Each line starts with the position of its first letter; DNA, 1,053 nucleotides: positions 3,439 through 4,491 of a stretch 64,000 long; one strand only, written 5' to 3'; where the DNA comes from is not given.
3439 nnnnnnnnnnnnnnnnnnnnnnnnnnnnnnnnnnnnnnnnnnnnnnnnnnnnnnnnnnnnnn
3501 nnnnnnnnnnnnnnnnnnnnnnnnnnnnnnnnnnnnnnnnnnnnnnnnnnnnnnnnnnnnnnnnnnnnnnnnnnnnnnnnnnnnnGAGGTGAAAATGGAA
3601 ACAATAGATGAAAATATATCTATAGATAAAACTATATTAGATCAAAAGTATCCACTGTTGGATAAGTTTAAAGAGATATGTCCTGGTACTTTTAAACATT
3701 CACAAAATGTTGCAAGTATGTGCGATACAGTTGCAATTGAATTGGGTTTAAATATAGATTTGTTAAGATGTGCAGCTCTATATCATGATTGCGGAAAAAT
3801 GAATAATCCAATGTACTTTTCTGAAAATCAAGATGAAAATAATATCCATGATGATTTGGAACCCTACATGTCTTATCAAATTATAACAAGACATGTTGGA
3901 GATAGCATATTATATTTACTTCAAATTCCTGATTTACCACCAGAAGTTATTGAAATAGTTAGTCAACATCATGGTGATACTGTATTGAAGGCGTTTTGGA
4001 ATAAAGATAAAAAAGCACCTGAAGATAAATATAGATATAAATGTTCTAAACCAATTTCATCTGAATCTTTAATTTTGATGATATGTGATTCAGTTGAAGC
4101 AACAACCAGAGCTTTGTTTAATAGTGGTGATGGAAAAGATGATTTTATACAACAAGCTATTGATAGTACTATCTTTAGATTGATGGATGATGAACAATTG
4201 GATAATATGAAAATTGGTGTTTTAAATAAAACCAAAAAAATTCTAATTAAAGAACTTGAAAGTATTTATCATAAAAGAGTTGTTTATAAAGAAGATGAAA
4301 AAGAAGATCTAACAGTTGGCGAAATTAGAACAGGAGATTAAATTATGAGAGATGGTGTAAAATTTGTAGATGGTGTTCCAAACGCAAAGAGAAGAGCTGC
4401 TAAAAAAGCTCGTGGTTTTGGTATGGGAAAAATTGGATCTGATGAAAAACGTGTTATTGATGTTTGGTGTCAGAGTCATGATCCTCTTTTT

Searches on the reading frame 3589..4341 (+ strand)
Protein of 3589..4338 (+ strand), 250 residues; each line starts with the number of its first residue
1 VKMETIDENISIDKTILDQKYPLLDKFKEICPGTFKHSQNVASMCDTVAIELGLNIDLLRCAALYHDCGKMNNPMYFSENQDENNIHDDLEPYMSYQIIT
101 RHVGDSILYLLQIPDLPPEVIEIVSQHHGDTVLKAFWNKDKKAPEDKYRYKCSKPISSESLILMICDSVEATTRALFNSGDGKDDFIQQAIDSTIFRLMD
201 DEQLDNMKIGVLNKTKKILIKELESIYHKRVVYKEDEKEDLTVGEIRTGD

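Call 3: search_protein_families(library=pfam, proteins=[window:3589-4338:+], max_evalue=0.01)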
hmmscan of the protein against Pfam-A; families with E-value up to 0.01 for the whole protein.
window:3589-4338:+ (250 aa): 2 families
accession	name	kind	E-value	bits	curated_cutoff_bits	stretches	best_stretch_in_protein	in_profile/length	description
PF01966.28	HD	-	1.5e-15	57.9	22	1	34-171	1-115/116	HD domain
PF08668.18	HDOD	-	0.0064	16.4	22.9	0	35-128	96-194/196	HDOD domain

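Call 4: search_protein_families(library=ncbifam, proteins=[window:3589-4338:+], max_evalue=0.01)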
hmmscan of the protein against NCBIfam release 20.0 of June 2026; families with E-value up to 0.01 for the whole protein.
window:3589-4338:+ (250 aa): 8 families
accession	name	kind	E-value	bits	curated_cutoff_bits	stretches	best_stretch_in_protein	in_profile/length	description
TIGR00277.1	HDIG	domain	3.4e-14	52.5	27.6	1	32-130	3-84/84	HDIG domain-containing metalloprotein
TIGR03319.1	RNase_Y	equivalog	2e-06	26.6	454.35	1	35-71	331-367/514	ribonuclease Y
TIGR01596.1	cas3_HD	equivalog_domain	0.0001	22.4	43.45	1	36-75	3-49/178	CRISPR-associated endonuclease Cas3''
NF005519.0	PRK07152.1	equivalog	0.00072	18.6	315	1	34-73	197-236/361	nicotinate-nucleotide adenylyltransferase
NF009344.0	PRK12705.1-1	equivalog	0.0019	16.9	831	1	35-70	389-424/572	hypothetical protein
NF000997.0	PRK00106.1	equivalog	0.0031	16.1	937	1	35-71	352-388/535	ribonuclease Y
NF002829.0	PRK03007.1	equivalog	0.0067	15.4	385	1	36-70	69-103/425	deoxyguanosinetriphosphate triphosphohydrolase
NF045665.1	NTPtran_DVU1551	equivalog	0.0079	15.3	315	0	23-72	207-261/359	DVU_1551 family NTP transferase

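Call 24: search_protein_families(library=phrogs, proteins=[window:3589-4338:+], max_evalue=0.001)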
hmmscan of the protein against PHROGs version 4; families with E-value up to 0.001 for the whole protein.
window:3589-4338:+ (250 aa): 1 family
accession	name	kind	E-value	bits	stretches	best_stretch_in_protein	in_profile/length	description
phrog_5889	-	unknown function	0.0001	22.8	1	33-174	70-196/242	-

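Call 32: search_solved_structures(query=window:3589-4338:+, max_evalue=0.01)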
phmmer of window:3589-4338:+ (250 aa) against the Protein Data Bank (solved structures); distinct sequences matched with E-value up to 0.01: 1.
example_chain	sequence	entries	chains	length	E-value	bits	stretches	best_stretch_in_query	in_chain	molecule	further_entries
4s1b_A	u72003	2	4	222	3.9e-31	111.7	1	20-234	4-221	Lmo1466 protein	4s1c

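Call 40: search_solved_structures(query=window:3589-4338:+, max_evalue=1, show_alignments=1)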
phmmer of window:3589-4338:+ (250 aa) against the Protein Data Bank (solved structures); distinct sequences matched with E-value up to 1: 3.
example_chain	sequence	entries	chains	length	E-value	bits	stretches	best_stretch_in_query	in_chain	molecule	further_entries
4s1b_A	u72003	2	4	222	3.9e-31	111.7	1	20-234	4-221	Lmo1466 protein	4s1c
1pk1_A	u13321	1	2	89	0.046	16.5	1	166-228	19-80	Polyhomeotic-proximal chromatin protein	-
1kw4_A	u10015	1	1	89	0.4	13.4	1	166-227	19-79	Polyhomeotic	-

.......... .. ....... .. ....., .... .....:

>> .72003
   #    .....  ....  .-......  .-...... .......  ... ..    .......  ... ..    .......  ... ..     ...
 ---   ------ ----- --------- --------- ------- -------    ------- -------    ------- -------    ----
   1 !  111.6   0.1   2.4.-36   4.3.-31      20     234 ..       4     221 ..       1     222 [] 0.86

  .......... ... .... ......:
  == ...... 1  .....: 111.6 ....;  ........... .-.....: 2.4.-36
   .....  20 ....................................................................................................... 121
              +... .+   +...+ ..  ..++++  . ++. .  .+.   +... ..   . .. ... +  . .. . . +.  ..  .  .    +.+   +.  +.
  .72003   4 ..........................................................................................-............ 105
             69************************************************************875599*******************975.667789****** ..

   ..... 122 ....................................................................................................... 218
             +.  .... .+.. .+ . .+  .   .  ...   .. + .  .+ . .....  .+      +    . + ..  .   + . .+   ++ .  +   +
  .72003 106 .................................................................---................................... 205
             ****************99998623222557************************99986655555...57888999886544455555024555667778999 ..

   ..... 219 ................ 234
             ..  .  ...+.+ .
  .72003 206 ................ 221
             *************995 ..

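Call 43: search_dna_similar(query=window:3589-4338:+, collection=phages, mode=protein, max_rows=15, max_evalue=0.001)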
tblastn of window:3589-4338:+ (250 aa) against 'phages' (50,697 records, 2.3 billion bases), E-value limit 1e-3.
Records with a match: 8; places in all: 8; records where one place covers at least 80% of the query: 8.
Best place of each record, by identity: <60% 8.
By first word of the organism name: Listeria 4; Bacteriophage 3; Enterococcus 1.
By host as written in the record: Listeria monocytogenes 4; - 3; Enterococcus faecalis 1.
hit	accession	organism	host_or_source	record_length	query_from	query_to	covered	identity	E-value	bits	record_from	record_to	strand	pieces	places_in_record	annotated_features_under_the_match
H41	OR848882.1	Listeria phage LM 4-14-1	Listeria monocytogenes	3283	18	237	88%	36.6%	6e-29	120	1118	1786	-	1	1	record has no annotation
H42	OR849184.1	Listeria phage LM 4-14-1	Listeria monocytogenes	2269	18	237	88%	36.6%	7e-29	119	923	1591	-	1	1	record has no annotation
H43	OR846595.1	Enterococcus phage Efs 1-1-1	Enterococcus faecalis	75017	7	239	93%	34.0%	1e-25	110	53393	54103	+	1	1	record has no annotation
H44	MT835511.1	Bacteriophage sp.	human fecal samples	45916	22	235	86%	36.4%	2e-29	121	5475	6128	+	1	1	record has no annotation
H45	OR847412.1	Listeria phage LM 4-11-1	Listeria monocytogenes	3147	7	233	91%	33.9%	1e-27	115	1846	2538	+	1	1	record has no annotation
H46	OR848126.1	Listeria phage LM 4-14-1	Listeria monocytogenes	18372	7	233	91%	33.9%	2e-27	115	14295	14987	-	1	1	record has no annotation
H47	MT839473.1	Bacteriophage sp.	human fecal samples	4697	22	233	85%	34.1%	3e-34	135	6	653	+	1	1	record has no annotation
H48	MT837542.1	Bacteriophage sp.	human fecal samples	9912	23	241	88%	31.5%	2e-28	118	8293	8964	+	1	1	record has no annotation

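Call 62: find_encoding_contigs(protein=window:3595-4341:+, flank=10000, max_places=6)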
Protein window:3595-4341:+ (248 aa): 9 contigs read that carry it; 6 places shown.
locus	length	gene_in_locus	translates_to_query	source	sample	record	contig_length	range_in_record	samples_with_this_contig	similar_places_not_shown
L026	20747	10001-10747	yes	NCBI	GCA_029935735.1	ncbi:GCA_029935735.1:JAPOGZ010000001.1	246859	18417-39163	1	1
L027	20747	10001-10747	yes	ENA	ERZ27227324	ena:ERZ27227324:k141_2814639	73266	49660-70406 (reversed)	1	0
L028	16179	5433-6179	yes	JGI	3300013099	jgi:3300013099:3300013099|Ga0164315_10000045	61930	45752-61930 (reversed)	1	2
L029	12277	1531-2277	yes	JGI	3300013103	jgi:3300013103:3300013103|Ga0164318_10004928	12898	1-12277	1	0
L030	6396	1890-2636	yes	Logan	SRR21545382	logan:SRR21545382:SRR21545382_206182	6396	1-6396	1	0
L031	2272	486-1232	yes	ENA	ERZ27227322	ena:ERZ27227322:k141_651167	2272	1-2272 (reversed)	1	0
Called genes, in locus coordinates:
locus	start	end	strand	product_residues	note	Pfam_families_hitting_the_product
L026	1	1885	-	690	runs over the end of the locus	-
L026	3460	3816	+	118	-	-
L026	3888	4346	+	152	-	-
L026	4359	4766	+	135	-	-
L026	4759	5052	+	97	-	-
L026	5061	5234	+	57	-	-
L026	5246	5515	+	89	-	-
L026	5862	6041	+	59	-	-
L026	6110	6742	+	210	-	PF01464:SLT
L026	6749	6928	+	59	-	-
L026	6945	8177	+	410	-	PF05970:PIF1 (weak), PF13604:AAA_30, PF13245:AAA_19, PF01443:Viral_helicase1 (weak), PF13538:UvrD_C_2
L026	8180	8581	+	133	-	-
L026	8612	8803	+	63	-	-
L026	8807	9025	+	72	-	PF18902:DUF5658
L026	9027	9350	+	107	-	PF11750:DUF3307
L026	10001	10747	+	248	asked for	PF01966:HD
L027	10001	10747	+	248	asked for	PF01966:HD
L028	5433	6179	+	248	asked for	PF01966:HD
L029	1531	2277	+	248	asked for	PF01966:HD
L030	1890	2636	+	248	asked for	PF01966:HD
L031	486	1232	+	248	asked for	PF01966:HD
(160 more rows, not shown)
